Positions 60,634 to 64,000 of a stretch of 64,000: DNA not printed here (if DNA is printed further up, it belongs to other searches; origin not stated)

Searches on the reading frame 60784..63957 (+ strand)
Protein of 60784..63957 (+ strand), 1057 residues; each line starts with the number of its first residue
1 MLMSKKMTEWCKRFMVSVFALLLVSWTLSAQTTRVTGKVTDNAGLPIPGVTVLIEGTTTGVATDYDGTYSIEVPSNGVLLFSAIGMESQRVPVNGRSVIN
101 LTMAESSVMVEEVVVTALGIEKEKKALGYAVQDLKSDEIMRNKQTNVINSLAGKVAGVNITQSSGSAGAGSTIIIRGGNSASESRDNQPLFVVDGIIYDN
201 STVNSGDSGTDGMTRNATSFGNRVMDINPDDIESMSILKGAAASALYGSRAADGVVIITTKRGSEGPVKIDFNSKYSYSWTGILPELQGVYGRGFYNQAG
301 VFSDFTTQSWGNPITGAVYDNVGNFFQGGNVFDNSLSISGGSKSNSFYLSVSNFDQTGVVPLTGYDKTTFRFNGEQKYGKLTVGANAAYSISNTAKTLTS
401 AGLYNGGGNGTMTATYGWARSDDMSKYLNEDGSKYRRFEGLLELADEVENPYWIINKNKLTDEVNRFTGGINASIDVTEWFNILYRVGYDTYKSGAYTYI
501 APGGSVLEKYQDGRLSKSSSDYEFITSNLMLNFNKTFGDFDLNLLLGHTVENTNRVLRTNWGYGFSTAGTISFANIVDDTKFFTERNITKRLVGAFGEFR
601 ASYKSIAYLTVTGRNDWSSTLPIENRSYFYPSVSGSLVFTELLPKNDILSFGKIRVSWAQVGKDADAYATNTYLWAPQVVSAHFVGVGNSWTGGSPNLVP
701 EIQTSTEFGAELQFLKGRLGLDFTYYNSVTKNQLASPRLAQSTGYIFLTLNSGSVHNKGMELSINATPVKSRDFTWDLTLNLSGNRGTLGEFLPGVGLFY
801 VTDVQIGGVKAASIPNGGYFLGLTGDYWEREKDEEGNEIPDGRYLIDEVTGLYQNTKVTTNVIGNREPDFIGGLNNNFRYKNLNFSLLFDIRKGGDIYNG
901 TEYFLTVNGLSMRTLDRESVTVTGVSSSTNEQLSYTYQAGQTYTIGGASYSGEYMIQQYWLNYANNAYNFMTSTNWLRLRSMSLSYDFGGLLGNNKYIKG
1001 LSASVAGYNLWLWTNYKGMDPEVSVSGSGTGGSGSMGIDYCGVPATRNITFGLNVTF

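Call 4: search_protein_families(library=pfam, proteins=[window:60784-63957:+], max_evalue=0.001)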
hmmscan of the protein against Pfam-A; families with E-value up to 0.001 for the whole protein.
window:60784-63957:+ (1057 aa): 3 families
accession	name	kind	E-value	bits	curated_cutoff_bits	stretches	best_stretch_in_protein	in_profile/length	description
PF13715.12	CarbopepD_reg_2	-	5.1e-16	58.9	32.2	1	35-115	1-88/88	CarboxypepD_reg-like domain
PF07715.20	Plug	-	1.2e-15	58.3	23.9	1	125-255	3-107/107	TonB-dependent Receptor Plug Domain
PF13620.12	CarboxypepD_reg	-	1.8e-09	38.3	32.3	1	35-102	2-80/82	Carboxypeptidase regulatory-like domain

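Call 6: search_protein_families(library=ncbifam, proteins=[window:60784-63957:+], max_evalue=0.001)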
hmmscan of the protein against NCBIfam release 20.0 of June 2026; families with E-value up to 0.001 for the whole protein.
window:60784-63957:+ (1057 aa): 3 families
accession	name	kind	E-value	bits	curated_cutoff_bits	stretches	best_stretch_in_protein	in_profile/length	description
TIGR04056.1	OMP_RagA_SusC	subfamily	5.4e-191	637.4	368.25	1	34-1057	2-981/981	SusC/RagA family TonB-linked outer membrane protein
TIGR04057.1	SusC_RagA_signa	signature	7.4e-17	60.9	46.2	1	231-261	1-31/31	SusC/RagA subfamily TonB-dependent outer membrane receptor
NF053692.1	BamP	equivalog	0.00037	20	230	1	16-150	5-142/251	BamP family beta-barrel-assembly machinery protein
